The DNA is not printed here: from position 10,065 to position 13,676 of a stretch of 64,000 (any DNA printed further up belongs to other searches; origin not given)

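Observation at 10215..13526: Secreted 1103-aa lamin-tail-domain + double-HKD (phospholipase D superfamily) enzyme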

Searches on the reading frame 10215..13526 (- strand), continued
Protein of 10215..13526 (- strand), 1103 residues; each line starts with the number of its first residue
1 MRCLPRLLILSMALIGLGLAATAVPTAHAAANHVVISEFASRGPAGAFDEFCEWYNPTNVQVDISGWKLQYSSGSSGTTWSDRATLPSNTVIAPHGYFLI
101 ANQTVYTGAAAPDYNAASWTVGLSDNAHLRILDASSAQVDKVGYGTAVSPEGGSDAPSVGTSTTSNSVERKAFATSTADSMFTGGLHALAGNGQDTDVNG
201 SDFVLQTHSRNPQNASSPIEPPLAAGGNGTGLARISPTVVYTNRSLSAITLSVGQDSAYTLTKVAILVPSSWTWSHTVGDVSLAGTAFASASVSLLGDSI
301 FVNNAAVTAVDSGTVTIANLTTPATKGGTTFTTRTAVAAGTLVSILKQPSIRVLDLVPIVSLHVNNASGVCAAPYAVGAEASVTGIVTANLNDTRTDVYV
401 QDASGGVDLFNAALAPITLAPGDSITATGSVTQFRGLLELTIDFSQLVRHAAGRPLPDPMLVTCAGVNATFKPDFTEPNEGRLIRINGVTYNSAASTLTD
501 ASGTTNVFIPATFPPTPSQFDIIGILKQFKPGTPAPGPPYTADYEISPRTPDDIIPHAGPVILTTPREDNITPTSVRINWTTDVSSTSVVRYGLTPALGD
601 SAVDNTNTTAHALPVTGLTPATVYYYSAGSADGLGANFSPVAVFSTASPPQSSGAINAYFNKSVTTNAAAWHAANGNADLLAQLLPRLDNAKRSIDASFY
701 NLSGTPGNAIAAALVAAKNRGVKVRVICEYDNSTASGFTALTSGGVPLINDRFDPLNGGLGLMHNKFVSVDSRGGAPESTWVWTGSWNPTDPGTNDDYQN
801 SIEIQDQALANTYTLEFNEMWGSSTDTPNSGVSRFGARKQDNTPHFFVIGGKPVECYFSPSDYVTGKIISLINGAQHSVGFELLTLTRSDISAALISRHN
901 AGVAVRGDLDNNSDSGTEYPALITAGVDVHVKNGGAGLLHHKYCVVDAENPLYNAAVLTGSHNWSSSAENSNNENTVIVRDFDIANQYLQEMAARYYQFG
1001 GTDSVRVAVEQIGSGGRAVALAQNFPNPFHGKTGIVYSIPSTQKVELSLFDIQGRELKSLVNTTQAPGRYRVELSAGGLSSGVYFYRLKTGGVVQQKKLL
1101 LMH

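Call 41: fold_search(model_id=the predicted structure, library=pdb)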
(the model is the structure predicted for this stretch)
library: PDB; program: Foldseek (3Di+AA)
matches with E <= 10: 1821; with E <= 0.001: 306
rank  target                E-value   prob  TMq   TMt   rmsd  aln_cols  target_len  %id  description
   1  7e0m_A                7.7e-17  1.00  0.25  0.65   5.3       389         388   17  Crystal structure of phospholipase D (released 2021-12-22)
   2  7e0m_B                2.3e-16  1.00  0.25  0.65   5.4       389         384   17  Crystal structure of phospholipase D (released 2021-12-22)
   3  9vbg_A                6.0e-16  1.00  0.25  0.60   5.3       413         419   17  Cryo-EM structure of human PLD3 apo form (released 2025-12-24)
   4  8v07_B                1.4e-15  1.00  0.24  0.61   5.7       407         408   18  Crystal structure of mouse PLD3 co-crystallized with 5'Pi-ssDNA for 30 days (released 2024-03-13)
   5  8v05_A                1.8e-15  1.00  0.25  0.60   5.4       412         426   19  Crystal structure of mouse PLD3 (released 2024-03-13)
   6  8v07_A                3.1e-15  1.00  0.24  0.61   5.7       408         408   17  Crystal structure of mouse PLD3 co-crystallized with 5'Pi-ssDNA for 30 days (released 2024-03-13)
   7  8v07_D                3.2e-15  1.00  0.24  0.59   6.3       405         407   18  Crystal structure of mouse PLD3 co-crystallized with 5'Pi-ssDNA for 30 days (released 2024-03-13)
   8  8v07_C                3.6e-15  1.00  0.24  0.60   5.8       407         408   17  Crystal structure of mouse PLD3 co-crystallized with 5'Pi-ssDNA for 30 days (released 2024-03-13)
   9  8v06_C                4.0e-15  1.00  0.25  0.60   5.9       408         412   19  Crystal structure of mouse PLD3 co-crystallized with 5'Pi-ssDNA for 9 days (released 2024-03-13)
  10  9vbj_A                4.7e-15  1.00  0.24  0.59   5.8       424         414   17  Cryo-EM structure of human PLD4 apo form (released 2025-12-24)
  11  9vbh_A                2.8e-14  1.00  0.24  0.58   6.4       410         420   16  Cryo-EM structure of human PLD3 bound to ssDNA (poly(T)) (released 2025-12-24)
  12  8s86_A                1.2e-13  1.00  0.23  0.59   5.5       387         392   16  human PLD3 homodimer structure (released 2024-05-15)
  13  9fhs                  4.3e-13  1.00  0.24  0.69   5.8       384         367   16  Structure of the F13 protein of Vaccinia virus (F432 crystal form) (released 2025-03-12)
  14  9fhk_A                7.0e-13  1.00  0.24  0.69   5.7       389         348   16  Structure of the F13 protein of Vaccinia virus (P21 crystal form) (released 2025-03-12)
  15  9fj0                  7.4e-13  1.00  0.25  0.69   6.0       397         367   16  Structure of the F13 protein (mutant G277C) of Vaccinia virus (released 2025-03-12)
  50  4u48                  2.6e-08  0.85  0.08  0.07  34.5      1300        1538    9  Crystal structure of Salmonella alpha-2-macroglobulin (released 2014-09-17)
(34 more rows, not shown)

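Call 55: search_protein_families(library=pfam, alignment_id=A4, max_evalue=0.00001)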
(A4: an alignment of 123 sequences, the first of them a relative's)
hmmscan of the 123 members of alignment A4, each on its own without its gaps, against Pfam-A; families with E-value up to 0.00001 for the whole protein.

A. member 1, L006:4019-5851:+ (610 aa): 2 families
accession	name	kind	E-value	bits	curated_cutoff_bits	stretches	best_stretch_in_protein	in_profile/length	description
PF06808.19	DctM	-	1.5e-70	238.5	23.8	1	193-600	2-413/413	Tripartite ATP-independent periplasmic transporter, DctM component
PF04290.18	DctQ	-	1.4e-14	54.5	28.3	1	33-154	2-123/132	Tripartite ATP-independent periplasmic transporters, DctQ component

B. families by the number of members that match (of 123 scanned): 88 families (the first 25 are shown)
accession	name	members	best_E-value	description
PF01436.27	NHL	11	3.4e-14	NHL repeat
PF00006.31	ATP-synt_ab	9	2.2e-74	ATP synthase alpha/beta family, nucleotide-binding domain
PF22919.1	ATP-synt_VA_C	9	1.7e-18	C-terminal domain of V and A type ATP synthase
PF18962.6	Por_Secre_tail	9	1.2e-10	Secretion system C-terminal sorting domain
PF02874.29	ATP-synt_ab_N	8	1.1e-20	ATP synthase alpha/beta family, beta-barrel domain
PF01066.26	CDP-OH_P_transf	6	1.2e-41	CDP-alcohol phosphatidyltransferase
PF01915.27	Glyco_hydro_3_C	5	4.1e-59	Glycosyl hydrolase family 3 C-terminal domain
PF22599.2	SecDF_P1_head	5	2.4e-33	SecDF, P1 head subdomain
PF21760.3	SecD_1st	5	5.3e-25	Protein translocase subunit SecDF, P1 domain, N-terminal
PF02355.23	SecD_SecF_C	5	5.1e-19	Protein export membrane protein SecD/SecF, C-terminal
PF01019.26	G_glu_transpept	4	2.8e-168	Gamma-glutamyltranspeptidase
PF00933.27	Glyco_hydro_3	4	1.4e-51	Glycosyl hydrolase family 3 N terminal domain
PF07691.17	PA14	4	3.3e-29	PA14 domain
PF00717.28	Peptidase_S24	4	1.2e-24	Peptidase S24-like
PF14310.12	Fn3-like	4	6.7e-23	Fibronectin type III-like domain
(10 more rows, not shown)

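Call 57: search_protein_families(library=pfam, proteins=[P0113, P0118, P0119], max_evalue=0.01)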
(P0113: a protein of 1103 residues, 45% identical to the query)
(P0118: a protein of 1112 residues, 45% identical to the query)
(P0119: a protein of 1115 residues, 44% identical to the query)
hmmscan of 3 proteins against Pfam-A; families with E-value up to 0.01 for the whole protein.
P0113 (1103 aa): 7 families
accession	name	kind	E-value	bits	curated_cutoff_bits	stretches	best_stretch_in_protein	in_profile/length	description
PF13091.12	PLDc_2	-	2.1e-40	138.1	27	2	867-992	3-130/132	PLD-like domain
PF00932.25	LTD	-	1e-14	55.3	34.3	1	22-149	5-108/109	Lamin Tail Domain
PF18962.6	Por_Secre_tail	-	5.8e-10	39.8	27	1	1025-1100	2-74/75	Secretion system C-terminal sorting domain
PF16656.11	Pur_ac_phosph_N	-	1.6e-07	32.2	30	1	567-630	10-83/93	Purple acid Phosphatase, N-terminal domain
PF18942.5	DUF5689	-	4.9e-06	27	28.6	1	377-494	22-150/217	Family of unknown function (DUF5689)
PF00041.27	fn3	-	8.2e-06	26.4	25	1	566-638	9-79/84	Fibronectin type III domain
PF13860.13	FlgD_ig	-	0.0015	18.9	27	0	1041-1079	20-59/79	FlgD Ig-like domain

P0118 (1112 aa): 5 families
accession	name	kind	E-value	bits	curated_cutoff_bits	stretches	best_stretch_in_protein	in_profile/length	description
PF13091.12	PLDc_2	-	1.5e-40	138.5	27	2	689-825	3-132/132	PLD-like domain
PF00932.25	LTD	-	1.7e-14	54.6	34.3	1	32-136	4-97/109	Lamin Tail Domain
PF18962.6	Por_Secre_tail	-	5.2e-10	39.9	27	1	1030-1109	2-74/75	Secretion system C-terminal sorting domain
PF18942.5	DUF5689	-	1.9e-06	28.3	28.6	1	379-508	18-159/217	Family of unknown function (DUF5689)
PF16656.11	Pur_ac_phosph_N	-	0.0027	18.7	30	1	577-636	12-82/93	Purple acid Phosphatase, N-terminal domain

P0119 (1115 aa): 5 families
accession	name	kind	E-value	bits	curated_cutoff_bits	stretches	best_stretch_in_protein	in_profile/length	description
PF13091.12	PLDc_2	-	9.8e-43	145.6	27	2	879-1005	2-130/132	PLD-like domain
PF00932.25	LTD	-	1.7e-15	57.8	34.3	1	33-160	2-108/109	Lamin Tail Domain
PF18962.6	Por_Secre_tail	-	4.3e-11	43.4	27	1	1037-1112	2-74/75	Secretion system C-terminal sorting domain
PF18942.5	DUF5689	-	7.1e-08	33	28.6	1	386-511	19-157/217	Family of unknown function (DUF5689)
PF16656.11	Pur_ac_phosph_N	-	1.8e-06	28.9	30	1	584-642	26-82/93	Purple acid Phosphatase, N-terminal domain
